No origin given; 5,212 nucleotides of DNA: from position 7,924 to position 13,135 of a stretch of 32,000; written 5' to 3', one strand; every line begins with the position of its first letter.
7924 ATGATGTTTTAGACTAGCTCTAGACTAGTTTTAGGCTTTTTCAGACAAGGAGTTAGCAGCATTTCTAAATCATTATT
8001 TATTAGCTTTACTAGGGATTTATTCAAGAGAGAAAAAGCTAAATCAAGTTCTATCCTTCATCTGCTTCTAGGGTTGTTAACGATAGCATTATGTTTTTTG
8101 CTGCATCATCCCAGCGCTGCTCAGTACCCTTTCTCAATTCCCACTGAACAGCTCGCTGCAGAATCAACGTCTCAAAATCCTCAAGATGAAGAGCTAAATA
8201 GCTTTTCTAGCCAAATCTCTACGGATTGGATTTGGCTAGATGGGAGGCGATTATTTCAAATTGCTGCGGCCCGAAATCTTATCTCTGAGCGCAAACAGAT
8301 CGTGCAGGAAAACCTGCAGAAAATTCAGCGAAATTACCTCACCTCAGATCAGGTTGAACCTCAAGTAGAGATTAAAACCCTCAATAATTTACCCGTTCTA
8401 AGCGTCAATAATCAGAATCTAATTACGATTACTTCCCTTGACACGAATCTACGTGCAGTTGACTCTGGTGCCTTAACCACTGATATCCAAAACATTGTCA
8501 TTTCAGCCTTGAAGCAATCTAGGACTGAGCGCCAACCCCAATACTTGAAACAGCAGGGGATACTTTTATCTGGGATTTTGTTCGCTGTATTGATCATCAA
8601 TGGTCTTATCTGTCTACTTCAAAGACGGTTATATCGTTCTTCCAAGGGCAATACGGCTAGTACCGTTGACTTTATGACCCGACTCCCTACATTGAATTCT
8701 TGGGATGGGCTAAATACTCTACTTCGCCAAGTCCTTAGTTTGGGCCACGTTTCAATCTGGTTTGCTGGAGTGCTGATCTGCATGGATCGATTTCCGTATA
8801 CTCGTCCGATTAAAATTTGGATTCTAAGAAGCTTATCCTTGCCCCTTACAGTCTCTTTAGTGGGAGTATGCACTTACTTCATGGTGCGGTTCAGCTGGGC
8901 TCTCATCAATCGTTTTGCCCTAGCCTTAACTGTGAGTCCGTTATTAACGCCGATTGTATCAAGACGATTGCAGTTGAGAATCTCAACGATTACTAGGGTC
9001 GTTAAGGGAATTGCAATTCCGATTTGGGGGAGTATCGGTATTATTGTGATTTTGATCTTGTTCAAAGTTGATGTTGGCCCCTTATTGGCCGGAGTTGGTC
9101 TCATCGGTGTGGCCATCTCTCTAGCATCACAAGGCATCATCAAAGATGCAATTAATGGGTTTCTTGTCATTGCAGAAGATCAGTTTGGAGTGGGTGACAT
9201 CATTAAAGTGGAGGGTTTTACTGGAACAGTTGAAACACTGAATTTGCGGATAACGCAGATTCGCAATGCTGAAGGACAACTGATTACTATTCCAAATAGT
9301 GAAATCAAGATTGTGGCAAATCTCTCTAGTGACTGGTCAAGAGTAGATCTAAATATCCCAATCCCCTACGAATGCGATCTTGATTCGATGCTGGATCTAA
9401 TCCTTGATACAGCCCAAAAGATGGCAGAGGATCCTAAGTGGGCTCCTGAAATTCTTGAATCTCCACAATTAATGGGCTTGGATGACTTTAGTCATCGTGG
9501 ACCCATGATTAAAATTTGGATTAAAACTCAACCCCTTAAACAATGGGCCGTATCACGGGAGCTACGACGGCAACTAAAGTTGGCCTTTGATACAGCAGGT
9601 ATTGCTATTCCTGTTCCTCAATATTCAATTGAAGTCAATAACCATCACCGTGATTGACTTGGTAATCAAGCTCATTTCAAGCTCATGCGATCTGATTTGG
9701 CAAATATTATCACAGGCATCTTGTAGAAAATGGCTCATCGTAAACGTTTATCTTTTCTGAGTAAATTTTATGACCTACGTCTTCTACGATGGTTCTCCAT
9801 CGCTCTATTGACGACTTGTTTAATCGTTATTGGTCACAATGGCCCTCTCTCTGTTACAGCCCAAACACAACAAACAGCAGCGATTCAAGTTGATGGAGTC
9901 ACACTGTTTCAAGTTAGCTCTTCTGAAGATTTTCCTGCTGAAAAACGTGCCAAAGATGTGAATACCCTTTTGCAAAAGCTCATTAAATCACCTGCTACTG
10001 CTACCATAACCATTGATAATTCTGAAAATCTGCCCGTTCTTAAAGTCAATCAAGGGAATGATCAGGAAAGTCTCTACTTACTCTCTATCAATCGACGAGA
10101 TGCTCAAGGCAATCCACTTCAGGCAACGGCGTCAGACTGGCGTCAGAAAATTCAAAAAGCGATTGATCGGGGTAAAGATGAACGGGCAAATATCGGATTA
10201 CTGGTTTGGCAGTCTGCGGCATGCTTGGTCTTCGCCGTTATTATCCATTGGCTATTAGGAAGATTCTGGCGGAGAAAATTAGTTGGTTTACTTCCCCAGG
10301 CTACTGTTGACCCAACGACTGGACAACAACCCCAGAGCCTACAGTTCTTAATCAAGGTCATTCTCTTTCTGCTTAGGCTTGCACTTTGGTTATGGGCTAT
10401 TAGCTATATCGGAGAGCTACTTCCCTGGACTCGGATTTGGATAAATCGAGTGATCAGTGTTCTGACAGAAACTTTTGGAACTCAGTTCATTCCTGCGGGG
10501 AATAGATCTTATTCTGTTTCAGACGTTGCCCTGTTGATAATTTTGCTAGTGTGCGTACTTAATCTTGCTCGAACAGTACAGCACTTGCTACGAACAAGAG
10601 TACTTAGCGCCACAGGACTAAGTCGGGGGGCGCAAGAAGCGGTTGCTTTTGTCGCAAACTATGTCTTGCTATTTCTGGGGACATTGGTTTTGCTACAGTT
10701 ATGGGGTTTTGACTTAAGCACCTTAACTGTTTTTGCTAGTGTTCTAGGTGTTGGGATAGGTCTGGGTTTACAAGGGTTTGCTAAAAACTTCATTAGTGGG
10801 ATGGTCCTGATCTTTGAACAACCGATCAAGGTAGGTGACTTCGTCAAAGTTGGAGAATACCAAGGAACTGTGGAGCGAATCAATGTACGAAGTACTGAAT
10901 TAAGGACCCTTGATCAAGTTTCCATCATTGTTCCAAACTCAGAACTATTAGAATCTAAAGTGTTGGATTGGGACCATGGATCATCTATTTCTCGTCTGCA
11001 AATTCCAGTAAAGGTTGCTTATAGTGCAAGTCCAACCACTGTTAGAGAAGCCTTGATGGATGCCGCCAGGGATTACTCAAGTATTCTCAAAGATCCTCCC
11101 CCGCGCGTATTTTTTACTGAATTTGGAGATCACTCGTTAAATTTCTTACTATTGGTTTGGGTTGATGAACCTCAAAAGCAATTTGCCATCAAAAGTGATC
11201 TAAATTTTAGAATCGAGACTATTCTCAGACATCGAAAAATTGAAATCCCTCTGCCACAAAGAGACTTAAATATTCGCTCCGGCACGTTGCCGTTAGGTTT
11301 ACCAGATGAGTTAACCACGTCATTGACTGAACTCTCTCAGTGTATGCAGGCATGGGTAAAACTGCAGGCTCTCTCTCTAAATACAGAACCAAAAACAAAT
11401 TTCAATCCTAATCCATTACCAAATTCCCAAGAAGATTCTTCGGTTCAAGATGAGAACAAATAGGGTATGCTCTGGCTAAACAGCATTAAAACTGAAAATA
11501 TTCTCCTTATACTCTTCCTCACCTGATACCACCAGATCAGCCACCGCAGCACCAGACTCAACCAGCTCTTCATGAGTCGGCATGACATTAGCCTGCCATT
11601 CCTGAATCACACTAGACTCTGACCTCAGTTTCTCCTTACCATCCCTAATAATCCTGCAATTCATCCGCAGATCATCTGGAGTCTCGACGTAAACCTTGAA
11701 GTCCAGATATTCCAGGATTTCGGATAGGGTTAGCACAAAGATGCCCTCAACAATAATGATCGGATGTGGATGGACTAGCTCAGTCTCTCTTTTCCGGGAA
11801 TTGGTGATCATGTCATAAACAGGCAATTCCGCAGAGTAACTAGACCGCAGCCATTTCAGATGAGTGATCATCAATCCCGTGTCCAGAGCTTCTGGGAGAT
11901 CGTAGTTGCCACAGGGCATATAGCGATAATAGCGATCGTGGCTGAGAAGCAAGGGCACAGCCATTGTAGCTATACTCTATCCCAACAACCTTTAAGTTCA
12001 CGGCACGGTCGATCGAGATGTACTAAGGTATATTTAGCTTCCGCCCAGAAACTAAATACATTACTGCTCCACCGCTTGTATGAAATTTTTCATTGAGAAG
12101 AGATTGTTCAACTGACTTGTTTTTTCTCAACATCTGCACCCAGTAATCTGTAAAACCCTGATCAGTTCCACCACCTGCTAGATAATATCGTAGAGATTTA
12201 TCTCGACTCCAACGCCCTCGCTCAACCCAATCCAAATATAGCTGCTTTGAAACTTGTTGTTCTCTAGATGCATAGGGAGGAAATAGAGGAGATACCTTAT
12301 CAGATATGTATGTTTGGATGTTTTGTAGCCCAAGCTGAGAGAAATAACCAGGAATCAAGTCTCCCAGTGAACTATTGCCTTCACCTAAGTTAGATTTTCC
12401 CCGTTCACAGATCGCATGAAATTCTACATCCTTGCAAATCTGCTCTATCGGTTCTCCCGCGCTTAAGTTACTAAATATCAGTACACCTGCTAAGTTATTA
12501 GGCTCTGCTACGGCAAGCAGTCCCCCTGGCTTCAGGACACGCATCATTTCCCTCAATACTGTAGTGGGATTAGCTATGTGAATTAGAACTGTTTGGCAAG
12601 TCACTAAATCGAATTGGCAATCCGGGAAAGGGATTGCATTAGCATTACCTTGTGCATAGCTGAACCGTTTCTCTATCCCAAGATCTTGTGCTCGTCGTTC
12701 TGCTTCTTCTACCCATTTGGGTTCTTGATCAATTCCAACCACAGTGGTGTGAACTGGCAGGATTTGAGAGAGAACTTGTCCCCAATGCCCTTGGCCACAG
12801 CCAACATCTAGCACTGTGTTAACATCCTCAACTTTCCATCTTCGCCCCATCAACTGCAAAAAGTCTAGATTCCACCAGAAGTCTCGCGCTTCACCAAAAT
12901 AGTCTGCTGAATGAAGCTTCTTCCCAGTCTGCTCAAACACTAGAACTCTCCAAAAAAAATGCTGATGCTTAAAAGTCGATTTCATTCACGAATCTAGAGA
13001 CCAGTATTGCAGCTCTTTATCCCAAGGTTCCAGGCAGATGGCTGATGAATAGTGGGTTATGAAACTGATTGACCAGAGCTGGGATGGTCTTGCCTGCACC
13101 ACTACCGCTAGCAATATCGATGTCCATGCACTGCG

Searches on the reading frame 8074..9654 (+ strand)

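Call 86: search_protein_families(library=pfam, proteins=[window:8074-9654:+], max_evalue=0.0001)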
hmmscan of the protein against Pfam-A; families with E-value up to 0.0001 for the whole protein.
window:8074-9654:+ (527 aa): 3 families
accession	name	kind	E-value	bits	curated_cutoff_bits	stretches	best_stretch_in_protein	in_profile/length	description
PF00924.24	MS_channel_2nd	-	3.2e-18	66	20.2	1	355-418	2-67/68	Mechanosensitive ion channel, beta-domain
PF21082.3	MS_channel_3rd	-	1.9e-07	31.9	21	1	424-512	1-88/88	Mechanosensitive ion channel MscS, C-terminal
PF21088.3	MS_channel_1st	-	3e-05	24.4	23.1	1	320-353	9-42/42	Mechanosensitive ion channel, transmembrane helices 2/3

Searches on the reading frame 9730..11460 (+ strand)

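Call 86: search_protein_families(library=pfam, proteins=[window:9730-11460:+], max_evalue=0.0001)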
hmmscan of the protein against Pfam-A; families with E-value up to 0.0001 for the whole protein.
window:9730-11460:+ (577 aa): 3 families
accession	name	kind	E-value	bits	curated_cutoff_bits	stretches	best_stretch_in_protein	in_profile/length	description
PF00924.24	MS_channel_2nd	-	1.6e-20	73.4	20.2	1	351-411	3-63/68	Mechanosensitive ion channel, beta-domain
PF21082.3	MS_channel_3rd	-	5.6e-18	65.6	21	1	425-506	3-88/88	Mechanosensitive ion channel MscS, C-terminal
PF21088.3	MS_channel_1st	-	3.4e-05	24.2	23.1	1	308-348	2-42/42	Mechanosensitive ion channel, transmembrane helices 2/3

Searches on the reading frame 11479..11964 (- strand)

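Call 86: search_protein_families(library=pfam, proteins=[window:11479-11964:-], max_evalue=0.0001)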
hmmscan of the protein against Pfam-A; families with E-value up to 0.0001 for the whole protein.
window:11479-11964:- (162 aa): 1 family
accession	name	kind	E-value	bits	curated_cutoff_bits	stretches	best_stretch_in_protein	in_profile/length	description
PF00485.24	PRK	-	2e-23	83.7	22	1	19-147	61-188/196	Phosphoribulokinase / Uridine kinase family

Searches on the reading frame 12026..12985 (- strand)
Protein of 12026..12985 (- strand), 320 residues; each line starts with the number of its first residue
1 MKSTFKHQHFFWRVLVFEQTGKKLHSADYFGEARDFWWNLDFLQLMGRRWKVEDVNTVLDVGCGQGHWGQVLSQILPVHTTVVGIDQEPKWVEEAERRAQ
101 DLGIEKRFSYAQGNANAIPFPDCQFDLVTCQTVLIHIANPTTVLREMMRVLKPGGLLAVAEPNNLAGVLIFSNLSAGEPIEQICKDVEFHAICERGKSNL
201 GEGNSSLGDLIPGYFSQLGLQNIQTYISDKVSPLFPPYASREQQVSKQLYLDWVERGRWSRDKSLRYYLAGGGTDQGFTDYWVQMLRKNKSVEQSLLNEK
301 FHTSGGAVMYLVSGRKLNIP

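Call 86: search_protein_families(library=pfam, proteins=[window:12026-12985:-], max_evalue=0.0001)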
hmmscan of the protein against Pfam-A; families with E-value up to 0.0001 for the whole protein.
window:12026-12985:- (320 aa): 12 families
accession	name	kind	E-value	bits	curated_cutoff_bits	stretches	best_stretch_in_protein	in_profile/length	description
PF13847.12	Methyltransf_31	-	4.4e-26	91.7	27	1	56-186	5-125/145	Methyltransferase domain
PF08241.18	Methyltransf_11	-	4.4e-24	85.4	21.2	1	59-158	1-94/95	Methyltransferase domain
PF13649.12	Methyltransf_25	-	4.3e-23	82.3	27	1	58-155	1-97/97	Methyltransferase domain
PF01209.24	Ubie_methyltran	-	8.2e-19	68.3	20.1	1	52-162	45-154/233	ubiE/COQ5 methyltransferase family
PF08242.18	Methyltransf_12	-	3.5e-16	60.2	30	1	59-157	1-98/98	Methyltransferase domain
PF13489.12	Methyltransf_23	-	3.2e-14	53.4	27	1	53-164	21-121/164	Methyltransferase domain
PF13679.12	Methyltransf_32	-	7.9e-10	39.3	27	1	53-122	24-96/143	Methyltransferase domain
PF03141.22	Methyltransf_29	-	3.1e-08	33.1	23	1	51-162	114-220/506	Putative S-adenosyl-L-methionine-dependent methyltransferase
PF01135.25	PCMT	-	1.8e-07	31.6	20.3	1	52-159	71-171/210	Protein-L-isoaspartate(D-aspartate) O-methyltransferase (PCMT)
PF01728.25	FtsJ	-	8.3e-06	26.3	24.1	1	49-130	15-97/181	FtsJ-like methyltransferase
PF07021.18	MetW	-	1.8e-05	24.9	21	1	52-152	11-103/193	Methionine biosynthesis protein MetW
PF01739.24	CheR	-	4.6e-05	23.4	27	0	106-165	118-179/195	CheR methyltransferase, SAM binding domain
